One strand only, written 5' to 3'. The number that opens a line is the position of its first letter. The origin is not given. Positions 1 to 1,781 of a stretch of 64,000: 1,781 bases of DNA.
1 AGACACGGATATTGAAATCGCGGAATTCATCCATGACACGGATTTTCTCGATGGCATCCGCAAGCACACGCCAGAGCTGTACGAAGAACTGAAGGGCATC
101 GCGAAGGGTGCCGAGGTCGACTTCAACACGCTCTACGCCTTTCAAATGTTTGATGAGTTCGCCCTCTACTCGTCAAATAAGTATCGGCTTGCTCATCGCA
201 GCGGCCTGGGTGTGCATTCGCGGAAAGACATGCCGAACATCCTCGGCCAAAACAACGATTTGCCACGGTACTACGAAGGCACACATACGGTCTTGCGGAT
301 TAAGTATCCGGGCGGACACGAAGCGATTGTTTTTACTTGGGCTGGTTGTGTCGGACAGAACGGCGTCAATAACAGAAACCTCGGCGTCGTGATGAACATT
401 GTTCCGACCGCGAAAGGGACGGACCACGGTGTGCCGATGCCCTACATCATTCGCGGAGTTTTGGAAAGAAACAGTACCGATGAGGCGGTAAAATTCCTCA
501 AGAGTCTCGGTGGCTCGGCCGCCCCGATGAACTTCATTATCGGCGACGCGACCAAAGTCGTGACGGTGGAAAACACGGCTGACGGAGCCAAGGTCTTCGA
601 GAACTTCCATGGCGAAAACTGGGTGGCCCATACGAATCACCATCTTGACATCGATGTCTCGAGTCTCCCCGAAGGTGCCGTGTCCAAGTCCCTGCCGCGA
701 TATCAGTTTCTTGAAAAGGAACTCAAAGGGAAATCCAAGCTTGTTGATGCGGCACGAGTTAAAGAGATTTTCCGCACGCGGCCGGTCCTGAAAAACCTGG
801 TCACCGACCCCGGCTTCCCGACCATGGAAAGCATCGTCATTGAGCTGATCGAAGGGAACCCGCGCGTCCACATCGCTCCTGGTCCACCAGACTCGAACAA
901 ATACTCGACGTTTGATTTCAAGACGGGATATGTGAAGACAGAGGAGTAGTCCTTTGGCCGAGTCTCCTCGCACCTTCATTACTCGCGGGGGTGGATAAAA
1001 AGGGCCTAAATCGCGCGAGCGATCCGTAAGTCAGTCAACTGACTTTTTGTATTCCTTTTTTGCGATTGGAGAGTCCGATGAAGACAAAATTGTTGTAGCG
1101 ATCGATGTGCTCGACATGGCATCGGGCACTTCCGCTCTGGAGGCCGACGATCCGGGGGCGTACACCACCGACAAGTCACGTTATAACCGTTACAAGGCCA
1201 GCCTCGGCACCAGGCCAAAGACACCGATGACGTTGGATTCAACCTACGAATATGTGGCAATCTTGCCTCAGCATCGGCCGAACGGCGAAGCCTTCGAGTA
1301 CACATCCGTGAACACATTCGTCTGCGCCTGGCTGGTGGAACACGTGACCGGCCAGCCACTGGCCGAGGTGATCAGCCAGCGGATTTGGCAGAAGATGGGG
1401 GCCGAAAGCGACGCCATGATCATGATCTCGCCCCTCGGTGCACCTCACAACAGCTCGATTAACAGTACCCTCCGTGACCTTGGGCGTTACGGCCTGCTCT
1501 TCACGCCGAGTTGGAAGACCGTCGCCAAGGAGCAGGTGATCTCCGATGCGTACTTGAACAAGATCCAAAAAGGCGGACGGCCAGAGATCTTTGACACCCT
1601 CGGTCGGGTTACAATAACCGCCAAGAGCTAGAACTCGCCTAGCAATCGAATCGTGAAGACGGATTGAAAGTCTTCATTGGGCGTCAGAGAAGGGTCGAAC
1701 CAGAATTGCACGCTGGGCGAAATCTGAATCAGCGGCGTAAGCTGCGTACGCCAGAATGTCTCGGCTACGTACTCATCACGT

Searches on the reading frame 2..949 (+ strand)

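Call 94: search_protein_families(library=pfam, proteins=[window:2-949:+], max_evalue=0.001)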
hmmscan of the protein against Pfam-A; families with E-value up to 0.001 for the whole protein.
window:2-949:+ (315 aa): 1 family
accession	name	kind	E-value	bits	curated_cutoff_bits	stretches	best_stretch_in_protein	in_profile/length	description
PF03417.21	AAT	-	1.1e-12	48.6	23.2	1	78-246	7-173/225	Acyl-coenzyme A:6-aminopenicillanic acid acyl-transferase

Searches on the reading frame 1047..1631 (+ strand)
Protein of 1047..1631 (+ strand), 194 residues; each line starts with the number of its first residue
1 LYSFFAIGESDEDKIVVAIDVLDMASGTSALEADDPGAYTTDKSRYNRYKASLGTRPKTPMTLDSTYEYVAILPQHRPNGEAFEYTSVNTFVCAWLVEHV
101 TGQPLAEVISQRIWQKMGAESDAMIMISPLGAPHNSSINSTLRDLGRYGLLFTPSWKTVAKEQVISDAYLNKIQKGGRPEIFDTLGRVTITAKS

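Call 94: search_protein_families(library=pfam, proteins=[window:1047-1631:+], max_evalue=0.001)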
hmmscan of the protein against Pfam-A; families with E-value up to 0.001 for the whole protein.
window:1047-1631:+ (194 aa): 1 family
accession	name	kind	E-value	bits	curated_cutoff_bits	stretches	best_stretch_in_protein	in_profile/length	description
PF00144.29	Beta-lactamase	-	2e-08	34.2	27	1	20-121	98-180/329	Beta-lactamase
